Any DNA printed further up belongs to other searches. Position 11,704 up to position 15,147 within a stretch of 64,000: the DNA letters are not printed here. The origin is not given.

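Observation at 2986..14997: Seven-gene translationally coupled ATPase / methylase / nuclease-helicase operon: an expanded DUF499-DUF1156-helicase type defence locus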

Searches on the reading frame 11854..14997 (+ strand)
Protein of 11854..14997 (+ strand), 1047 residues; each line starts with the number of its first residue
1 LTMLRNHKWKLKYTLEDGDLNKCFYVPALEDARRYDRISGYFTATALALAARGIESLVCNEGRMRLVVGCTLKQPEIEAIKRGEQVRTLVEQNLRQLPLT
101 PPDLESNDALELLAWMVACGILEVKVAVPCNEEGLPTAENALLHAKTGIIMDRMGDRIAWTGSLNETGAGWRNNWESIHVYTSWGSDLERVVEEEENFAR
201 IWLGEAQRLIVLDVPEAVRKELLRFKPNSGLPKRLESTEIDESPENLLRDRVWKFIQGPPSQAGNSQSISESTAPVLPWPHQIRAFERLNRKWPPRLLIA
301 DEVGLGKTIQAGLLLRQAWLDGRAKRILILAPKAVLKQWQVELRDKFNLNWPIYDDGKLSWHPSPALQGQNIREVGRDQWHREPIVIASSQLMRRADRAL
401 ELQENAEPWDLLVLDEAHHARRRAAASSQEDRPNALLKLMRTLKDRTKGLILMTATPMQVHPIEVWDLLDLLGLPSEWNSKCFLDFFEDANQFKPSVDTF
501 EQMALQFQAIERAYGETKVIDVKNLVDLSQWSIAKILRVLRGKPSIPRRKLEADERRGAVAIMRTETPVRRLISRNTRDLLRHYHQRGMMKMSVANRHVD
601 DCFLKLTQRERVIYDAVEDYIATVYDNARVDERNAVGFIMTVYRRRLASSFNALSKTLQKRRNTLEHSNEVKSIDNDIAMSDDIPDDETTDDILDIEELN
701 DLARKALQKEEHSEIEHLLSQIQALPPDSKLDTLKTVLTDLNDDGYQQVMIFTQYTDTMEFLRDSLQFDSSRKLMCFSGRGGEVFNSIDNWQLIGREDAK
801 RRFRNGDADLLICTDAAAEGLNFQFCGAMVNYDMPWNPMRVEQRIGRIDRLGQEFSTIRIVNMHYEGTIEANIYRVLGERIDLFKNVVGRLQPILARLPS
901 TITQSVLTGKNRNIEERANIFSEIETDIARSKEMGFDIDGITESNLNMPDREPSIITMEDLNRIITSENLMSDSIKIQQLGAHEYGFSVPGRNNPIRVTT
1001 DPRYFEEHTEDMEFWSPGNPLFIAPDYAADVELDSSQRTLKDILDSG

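Call 4: search_protein_families(library=pfam, proteins=[window:11854-14997:+], max_evalue=0.01)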
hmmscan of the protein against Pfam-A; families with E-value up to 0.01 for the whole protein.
window:11854-14997:+ (1047 aa): 6 families
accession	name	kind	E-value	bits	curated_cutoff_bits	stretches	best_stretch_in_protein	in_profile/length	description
PF00176.29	SNF2-rel_dom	-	3.3e-18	66.3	24.9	1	296-616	19-251/290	SNF2-related domain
PF00271.37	Helicase_C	-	5.9e-18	65.6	23.5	1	730-852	2-110/110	Helicase conserved C-terminal domain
PF04851.21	ResIII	-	3.7e-11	43.7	22.5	1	280-457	6-162/164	Type III restriction enzyme, res subunit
PF00270.35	DEAD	-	2.5e-07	31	26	1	280-458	2-161/167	DEAD/DEAH box helicase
PF13091.12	PLDc_2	-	7e-07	29.6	27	1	78-202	31-132/132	PLD-like domain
PF09848.15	SLFN-g3_helicase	-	0.0074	16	24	0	397-482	74-149/354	Schlafen group 3, DNA/RNA helicase domain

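Call 5: search_protein_families(library=padloc, proteins=[window:11854-14997:+], max_evalue=0.01)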
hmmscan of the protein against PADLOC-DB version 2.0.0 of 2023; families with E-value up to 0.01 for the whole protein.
window:11854-14997:+ (1047 aa): 48 families (the best 25 are shown)
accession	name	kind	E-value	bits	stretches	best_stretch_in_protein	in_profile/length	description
PDLC02193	PLD_Helicase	-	7e-77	257.4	2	19-473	12-428/905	-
PDLC02500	BrxHI|BrxHII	-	9.1e-75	250.8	2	561-883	306-604/933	BrxHI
PDLC02707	PbeA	-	1.8e-72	242.9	1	4-439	2-409/672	PbeA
PDLC02621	DrmD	-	5.9e-66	221.4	2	566-897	334-676/1040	DrmD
PDLC02619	DrmD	-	4.7e-62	208.3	2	592-900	252-582/872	DrmD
PDLC02704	PbeA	-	6.3e-62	208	1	5-429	2-404/682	PbeA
PDLC00659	HmaA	-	1.3e-58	196.8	2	604-889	334-648/1176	SNF2 helicase / DEAD-box helicase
PDLC02504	BrxHI|BrxHII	-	3.3e-56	188.8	2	594-925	327-654/971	BrxHII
PDLC02623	DrmD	-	1.2e-53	180.2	1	279-932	103-702/1040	DrmD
PDLC02703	PbeA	-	5e-46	155.5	1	7-343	4-311/626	PbeA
PDLC02843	DpdE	-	1e-45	154.1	1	277-935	158-752/1091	DpdE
PDLC02572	DrmA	-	1.8e-43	146.7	2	593-917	349-689/1043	DrmA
PDLC02634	DrmD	-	3.3e-42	142.3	2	276-472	90-271/900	DrmD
PDLC02620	DrmD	-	3.8e-38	129.1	2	603-886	330-611/1060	DrmD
PDLC02840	DpdE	-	1.3e-37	127.7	3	294-350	176-233/1091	DpdE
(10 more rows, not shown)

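Call 6: search_protein_families(library=ncbifam, proteins=[window:11854-14997:+], max_evalue=0.01)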
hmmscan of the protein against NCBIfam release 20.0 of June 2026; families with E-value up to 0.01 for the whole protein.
window:11854-14997:+ (1047 aa): 21 families
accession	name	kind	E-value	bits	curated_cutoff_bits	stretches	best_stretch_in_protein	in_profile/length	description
NF042964.1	phospholipD_antiphage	equivalog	2.8e-112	376.7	1100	1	13-895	6-833/895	phospholipase D-like domain-containing anti-phage protein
NF038317.1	DISARM_DrmD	equivalog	2.9e-80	270.9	610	2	578-931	322-690/1021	DISARM system SNF2-like helicase DrmD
NF003426.0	PRK04914.1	equivalog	1.5e-62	212.1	576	2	233-595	113-439/959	RNA polymerase-associated protein RapA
NF038318.1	DISARM_DrmD_b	equivalog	1.2e-60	205.7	950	2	592-900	249-579/868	DISARM system SNF2-like helicase DrmD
NF041062.1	DpdE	equivalog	2.8e-58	197.7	500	1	248-919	123-711/1048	protein DpdE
NF058637.1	helic_SCO1167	equivalog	7.4e-21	73.9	1200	2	729-897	763-919/932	SCO1167/SCO6262 family helicase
NF053675.1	pilus_reg_Snf2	equivalog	1.2e-15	56.7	1100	2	729-887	861-1007/1029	pilus expression-regulating Snf2 family helicase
NF010337.0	PRK13766.1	equivalog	1e-14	53.6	610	2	728-907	347-520/781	Hef nuclease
NF008394.0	PRK11192.1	equivalog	2.9e-10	39.6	507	1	742-904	243-390/441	ATP-dependent RNA helicase SrmB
NF041790.1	anti-phage_ZorD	equivalog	8.5e-09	33.9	1500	1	298-429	608-746/1035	type I Zorya anti-phage system protein ZorD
NF053631.1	RNA_helic_CshA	equivalog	1.6e-08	33.8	646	1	796-867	276-347/434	degradosome RNA helicase CshA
NF008744.0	PRK11776.1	equivalog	4e-08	32.3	524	1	795-912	280-396/460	ATP-dependent RNA helicase DbpA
NF008642.0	PRK11634.1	equivalog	9.2e-08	30.9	989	1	796-876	284-363/628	DEAD/DEAH family ATP-dependent RNA helicase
NF053711.1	RNA_heli_RhlE1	exception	1.6e-07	30.5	750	1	741-862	239-349/434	RNA helicase RhlE1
NF003390.0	PRK04537.1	equivalog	3.8e-07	29.5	732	1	796-866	296-366/572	ATP-dependent RNA helicase RhlB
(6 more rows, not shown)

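Call 62: search_dna_similar(query=window:11854-14997:+, collection=plasmids, mode=protein, max_rows=15)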
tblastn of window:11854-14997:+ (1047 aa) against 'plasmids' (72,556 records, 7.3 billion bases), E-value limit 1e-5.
Records with a match: 740; places in all: 789; records where one place covers at least 80% of the query: 54.
Best place of each record, by identity: <60% 740.
By first word of the organism name: Klebsiella 43; Escherichia 40; Bacillus 37; Rhodococcus 32; Thermus 28; Nostoc 26; Deinococcus 26; Acinetobacter 25; Enterococcus 18; Listeria 17; and 180 more.
By predicted mobility (MOB-suite, as given by PLSDB): non-mobilizable 421; conjugative 177; mobilizable 142.
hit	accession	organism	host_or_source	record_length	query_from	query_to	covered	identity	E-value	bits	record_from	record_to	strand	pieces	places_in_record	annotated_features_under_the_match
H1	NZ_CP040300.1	Nostoc sp. TCL26-01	Leiosporoceros dussii,pure culture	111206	1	1022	98%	50.0%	0e+0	1015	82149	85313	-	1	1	SNF2-related protein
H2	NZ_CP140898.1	Sinorhizobium medicae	Medicago lupulina,whole organism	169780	1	1028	98%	49.6%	0e+0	938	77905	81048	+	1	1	helicase-related protein | DUF1156 domain-containing protein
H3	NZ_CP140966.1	Sinorhizobium medicae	Medicago lupulina,whole organism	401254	1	1028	98%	49.6%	0e+0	938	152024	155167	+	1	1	helicase-related protein | DUF1156 domain-containing protein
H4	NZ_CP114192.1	Aminobacter sp. NyZ550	-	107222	1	1026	98%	49.4%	0e+0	938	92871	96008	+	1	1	SNF2-related protein | DUF1156 domain-containing protein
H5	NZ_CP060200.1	Aminobacter sp. MDW-2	cell culture,soil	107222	1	1026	98%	49.4%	0e+0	938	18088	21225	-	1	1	SNF2-related protein | DUF1156 domain-containing protein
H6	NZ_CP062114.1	Aminobacter sp. SR38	bacterial pure culture,soil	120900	1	1026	98%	49.4%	0e+0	938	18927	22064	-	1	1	SNF2-related protein | DUF1156 domain-containing protein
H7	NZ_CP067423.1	Skermanella sp. TT6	Homo sapiens,single cell,skin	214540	1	1026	98%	49.4%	0e+0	938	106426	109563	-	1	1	SNF2-related protein | DUF1156 domain-containing protein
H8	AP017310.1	Leptolyngbya sp. NIES-3755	-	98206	1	1022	98%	36.0%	0e+0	606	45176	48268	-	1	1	helicase-like protein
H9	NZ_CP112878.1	Pseudanabaena galeata CCNP1313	-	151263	4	1022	97%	36.0%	8e-173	569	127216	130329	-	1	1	helicase-related protein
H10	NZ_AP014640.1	Leptolyngbya boryana IAM M-101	-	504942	4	1022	97%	35.8%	0e+0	603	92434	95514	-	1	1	SNF2-related protein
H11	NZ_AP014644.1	Leptolyngbya boryana dg5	-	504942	4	1022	97%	35.8%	0e+0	603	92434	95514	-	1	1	SNF2-related protein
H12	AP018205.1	Leptolyngbya boryana NIES-2135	-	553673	4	1022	97%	35.8%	0e+0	603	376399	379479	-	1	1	helicase-like protein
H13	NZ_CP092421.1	Leptolyngbya boryana IU 594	-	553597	4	1022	97%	35.8%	0e+0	603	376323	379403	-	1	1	SNF2-related protein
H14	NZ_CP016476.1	Picosynechococcus sp. PCC 7003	cell culture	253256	1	1022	97%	35.7%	2e-120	571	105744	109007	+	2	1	helicase-related protein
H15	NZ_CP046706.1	Nostoc sp. ATCC 53789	-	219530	3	1022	97%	35.5%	2e-177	583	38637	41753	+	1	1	helicase-related protein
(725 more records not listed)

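Call 63: get_annotated_region(hit=H2, flank=12000)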
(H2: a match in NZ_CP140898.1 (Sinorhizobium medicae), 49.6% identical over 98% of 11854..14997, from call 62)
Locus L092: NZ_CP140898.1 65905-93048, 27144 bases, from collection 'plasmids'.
description: Sinorhizobium medicae strain ml49 plasmid pMl1, complete sequence
organism: Sinorhizobium medicae (NCBI taxid 110321)
taxonomy: Bacteria; Pseudomonadota; Alphaproteobacteria; Hyphomicrobiales; Rhizobiaceae; Sinorhizobium; Sinorhizobium medicae
host: -; source: Medicago lupulina,whole organism; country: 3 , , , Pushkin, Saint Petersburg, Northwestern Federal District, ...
typing (MOB-suite, as given by PLSDB): conjugative; replicon rep_cluster_492; relaxase MOBP; mating-pair formation MPF_T
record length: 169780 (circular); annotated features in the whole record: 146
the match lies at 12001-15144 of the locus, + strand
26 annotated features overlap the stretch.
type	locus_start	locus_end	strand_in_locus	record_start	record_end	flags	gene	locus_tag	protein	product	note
CDS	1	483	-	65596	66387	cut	-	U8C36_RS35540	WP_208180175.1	hypothetical protein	-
CDS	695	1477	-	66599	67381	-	-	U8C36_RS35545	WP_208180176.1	NYN domain-containing protein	-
CDS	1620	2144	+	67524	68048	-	-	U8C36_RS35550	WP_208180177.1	hypothetical protein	-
CDS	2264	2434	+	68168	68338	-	-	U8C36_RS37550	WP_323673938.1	hypothetical protein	-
CDS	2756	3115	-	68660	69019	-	-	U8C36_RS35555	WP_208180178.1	hypothetical protein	-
CDS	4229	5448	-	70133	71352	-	-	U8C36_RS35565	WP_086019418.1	IS3 family transposase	-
CDS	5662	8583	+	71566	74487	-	-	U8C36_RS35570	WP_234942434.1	DUF499 domain-containing protein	-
CDS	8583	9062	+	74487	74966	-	-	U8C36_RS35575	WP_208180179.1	hypothetical protein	-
CDS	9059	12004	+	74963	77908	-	-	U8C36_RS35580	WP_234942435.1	DUF1156 domain-containing protein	-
CDS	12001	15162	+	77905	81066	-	-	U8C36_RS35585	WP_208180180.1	helicase-related protein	-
CDS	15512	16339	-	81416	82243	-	-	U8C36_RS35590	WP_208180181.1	hypothetical protein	-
CDS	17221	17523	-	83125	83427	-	-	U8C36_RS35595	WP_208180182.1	hypothetical protein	-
CDS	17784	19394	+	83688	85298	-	-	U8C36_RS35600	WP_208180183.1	hypothetical protein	-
CDS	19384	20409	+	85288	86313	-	-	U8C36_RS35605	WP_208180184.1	dienelactone hydrolase-related enzyme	-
CDS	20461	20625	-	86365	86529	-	-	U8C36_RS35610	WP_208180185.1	hypothetical protein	-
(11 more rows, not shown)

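Call 64: get_annotated_region(hit=H10, flank=12000)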
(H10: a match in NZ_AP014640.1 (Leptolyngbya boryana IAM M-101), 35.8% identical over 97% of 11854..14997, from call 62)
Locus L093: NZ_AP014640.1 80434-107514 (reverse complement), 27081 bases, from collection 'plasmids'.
description: Leptolyngbya boryana IAM M-101 plasmid pLBX
organism: Leptolyngbya boryana IAM M-101 (NCBI taxid 411966)
taxonomy: Bacteria; Cyanobacteriota; Cyanophyceae; Leptolyngbyales; Leptolyngbyaceae; Leptolyngbya; Leptolyngbya boryana; Leptolyngbya boryana IAM M-101
host: -; source: -; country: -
typing (MOB-suite, as given by PLSDB): non-mobilizable
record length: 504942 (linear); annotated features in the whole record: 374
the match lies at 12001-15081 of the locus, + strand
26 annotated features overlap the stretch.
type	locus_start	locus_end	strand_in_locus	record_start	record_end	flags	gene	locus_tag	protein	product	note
CDS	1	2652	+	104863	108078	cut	-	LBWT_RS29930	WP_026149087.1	DUF499 domain-containing protein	-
CDS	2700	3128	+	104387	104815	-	-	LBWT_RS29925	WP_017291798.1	hypothetical protein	-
CDS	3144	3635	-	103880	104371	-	-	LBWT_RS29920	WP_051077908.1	MerR family transcriptional regulator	GO:0006355 - regulation of DNA-templated transcription [Evidence IEA]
CDS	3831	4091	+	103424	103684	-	-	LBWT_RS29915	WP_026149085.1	hypothetical protein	-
CDS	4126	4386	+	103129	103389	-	-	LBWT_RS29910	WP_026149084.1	hypothetical protein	-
CDS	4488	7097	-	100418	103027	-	-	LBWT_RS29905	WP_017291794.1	S8 family peptidase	-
CDS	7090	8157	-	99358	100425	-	-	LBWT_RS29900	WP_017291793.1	ATP-binding protein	-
CDS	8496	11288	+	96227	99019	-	-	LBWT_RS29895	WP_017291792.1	DUF1156 domain-containing protein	-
CDS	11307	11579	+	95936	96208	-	-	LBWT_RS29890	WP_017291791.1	hypothetical protein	-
CDS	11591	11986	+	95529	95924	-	-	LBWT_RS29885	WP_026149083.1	type II toxin-antitoxin system VapC family toxin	-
CDS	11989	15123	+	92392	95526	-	-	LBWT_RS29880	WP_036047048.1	SNF2-related protein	-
CDS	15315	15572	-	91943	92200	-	-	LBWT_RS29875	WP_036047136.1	helix-turn-helix transcriptional regulator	-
CDS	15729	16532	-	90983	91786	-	-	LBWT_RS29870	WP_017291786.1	WGR domain-containing protein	-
CDS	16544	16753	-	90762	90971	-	-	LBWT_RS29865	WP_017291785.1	Ycf34 family protein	-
CDS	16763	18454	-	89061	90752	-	-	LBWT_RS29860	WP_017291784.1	AAA family ATPase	-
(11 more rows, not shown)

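Call 65: search_dna_similar(query=window:11854-14997:+, collection=plasmids, mode=protein, max_rows=60, rows=best, max_evalue=1e-60)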
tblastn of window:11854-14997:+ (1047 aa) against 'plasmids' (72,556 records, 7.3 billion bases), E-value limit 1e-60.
Records with a match: 28; places in all: 28; records where one place covers at least 80% of the query: 17.
Best place of each record, by identity: <60% 28.
By first word of the organism name: Leptolyngbya 6; Nostoc 4; Aminobacter 3; Rhodococcus 3; Sinorhizobium 2; Roseomonas 2; Picosynechococcus 2; Skermanella 1; Euhalothece 1; Pseudanabaena 1; and 3 more.
By predicted mobility (MOB-suite, as given by PLSDB): non-mobilizable 18; conjugative 5; mobilizable 5.
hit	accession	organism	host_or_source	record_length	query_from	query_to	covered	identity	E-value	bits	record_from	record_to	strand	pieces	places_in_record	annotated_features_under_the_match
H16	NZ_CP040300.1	Nostoc sp. TCL26-01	Leiosporoceros dussii,pure culture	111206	1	1022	98%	50.0%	0e+0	1015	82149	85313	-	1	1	SNF2-related protein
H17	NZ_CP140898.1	Sinorhizobium medicae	Medicago lupulina,whole organism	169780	1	1028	98%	49.6%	0e+0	938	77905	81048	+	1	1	helicase-related protein | DUF1156 domain-containing protein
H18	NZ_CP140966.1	Sinorhizobium medicae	Medicago lupulina,whole organism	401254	1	1028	98%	49.6%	0e+0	938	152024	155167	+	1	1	helicase-related protein | DUF1156 domain-containing protein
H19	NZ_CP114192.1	Aminobacter sp. NyZ550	-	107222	1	1026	98%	49.4%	0e+0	938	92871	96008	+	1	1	SNF2-related protein | DUF1156 domain-containing protein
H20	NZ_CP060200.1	Aminobacter sp. MDW-2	cell culture,soil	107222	1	1026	98%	49.4%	0e+0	938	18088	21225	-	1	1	SNF2-related protein | DUF1156 domain-containing protein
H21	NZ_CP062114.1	Aminobacter sp. SR38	bacterial pure culture,soil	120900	1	1026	98%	49.4%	0e+0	938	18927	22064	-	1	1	SNF2-related protein | DUF1156 domain-containing protein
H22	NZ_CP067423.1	Skermanella sp. TT6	Homo sapiens,single cell,skin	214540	1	1026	98%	49.4%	0e+0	938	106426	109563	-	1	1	SNF2-related protein | DUF1156 domain-containing protein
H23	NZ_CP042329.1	Euhalothece natronophila Z-M001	cell culture,soda lake Magadi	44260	1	1022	98%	35.3%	0e+0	600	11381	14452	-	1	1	helicase-related protein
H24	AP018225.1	Nostoc linckia NIES-25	-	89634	1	1022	98%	34.9%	4e-180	590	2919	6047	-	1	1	helicase-like protein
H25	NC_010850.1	Rhodococcus sp. NS1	-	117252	10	1020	97%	33.6%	2e-143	483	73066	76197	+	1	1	SNF2-related protein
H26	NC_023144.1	Rhodococcus pyridinivorans SB3094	-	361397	10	1020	97%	33.5%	1e-146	493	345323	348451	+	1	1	SNF2-related protein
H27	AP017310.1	Leptolyngbya sp. NIES-3755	-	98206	1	888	85%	37.7%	4e-175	576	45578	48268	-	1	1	helicase-like protein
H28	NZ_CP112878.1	Pseudanabaena galeata CCNP1313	-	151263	4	874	83%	37.1%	2e-158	527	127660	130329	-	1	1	helicase-related protein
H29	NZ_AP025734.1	Nostoc cf. commune SO-36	-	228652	110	1022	87%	35.1%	1e-151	507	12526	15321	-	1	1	helicase-related protein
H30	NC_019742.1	Allocoleopsis franciscana PCC 7113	-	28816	142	1022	84%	34.9%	8e-145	487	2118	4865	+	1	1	SNF2-related protein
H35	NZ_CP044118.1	Roseomonas mucosa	Homo sapiens,clinical isolate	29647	4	897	85%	32.9%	2e-111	389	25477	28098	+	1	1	helicase-related protein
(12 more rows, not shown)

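Call 66: get_annotated_region(hit=H35, flank=10000)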
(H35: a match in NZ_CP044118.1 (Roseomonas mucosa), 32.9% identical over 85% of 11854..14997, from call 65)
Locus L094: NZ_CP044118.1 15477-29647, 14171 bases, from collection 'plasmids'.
description: Roseomonas mucosa strain FDAARGOS_658 plasmid unnamed1
organism: Roseomonas mucosa (NCBI taxid 207340)
taxonomy: Bacteria; Pseudomonadota; Alphaproteobacteria; Rhodospirillales; Acetobacteraceae; Roseomonas; Roseomonas mucosa
host: -; source: Homo sapiens,clinical isolate; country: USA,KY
typing (MOB-suite, as given by PLSDB): non-mobilizable
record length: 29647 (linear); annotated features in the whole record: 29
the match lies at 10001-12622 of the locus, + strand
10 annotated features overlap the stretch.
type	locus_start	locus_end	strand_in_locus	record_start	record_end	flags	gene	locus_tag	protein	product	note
CDS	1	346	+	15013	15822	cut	istB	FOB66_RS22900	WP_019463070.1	IS21-like element helper ATPase IstB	-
CDS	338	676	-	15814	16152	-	-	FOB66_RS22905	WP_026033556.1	hypothetical protein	-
CDS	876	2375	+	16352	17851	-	istA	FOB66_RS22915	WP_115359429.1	IS21 family transposase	-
CDS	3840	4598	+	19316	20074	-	-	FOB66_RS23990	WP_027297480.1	HNH endonuclease signature motif containing protein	-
CDS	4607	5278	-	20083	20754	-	-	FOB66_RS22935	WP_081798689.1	hypothetical protein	-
CDS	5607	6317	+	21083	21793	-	-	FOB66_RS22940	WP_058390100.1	IS6 family transposase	-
CDS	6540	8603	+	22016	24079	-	-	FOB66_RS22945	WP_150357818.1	DUF1156 domain-containing protein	-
CDS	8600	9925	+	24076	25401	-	-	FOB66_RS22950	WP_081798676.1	MBL fold metallo-hydrolase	-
CDS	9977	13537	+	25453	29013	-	-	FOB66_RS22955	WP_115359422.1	helicase-related protein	-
CDS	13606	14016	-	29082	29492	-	-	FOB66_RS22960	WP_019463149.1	type II toxin-antitoxin system VapC family toxin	-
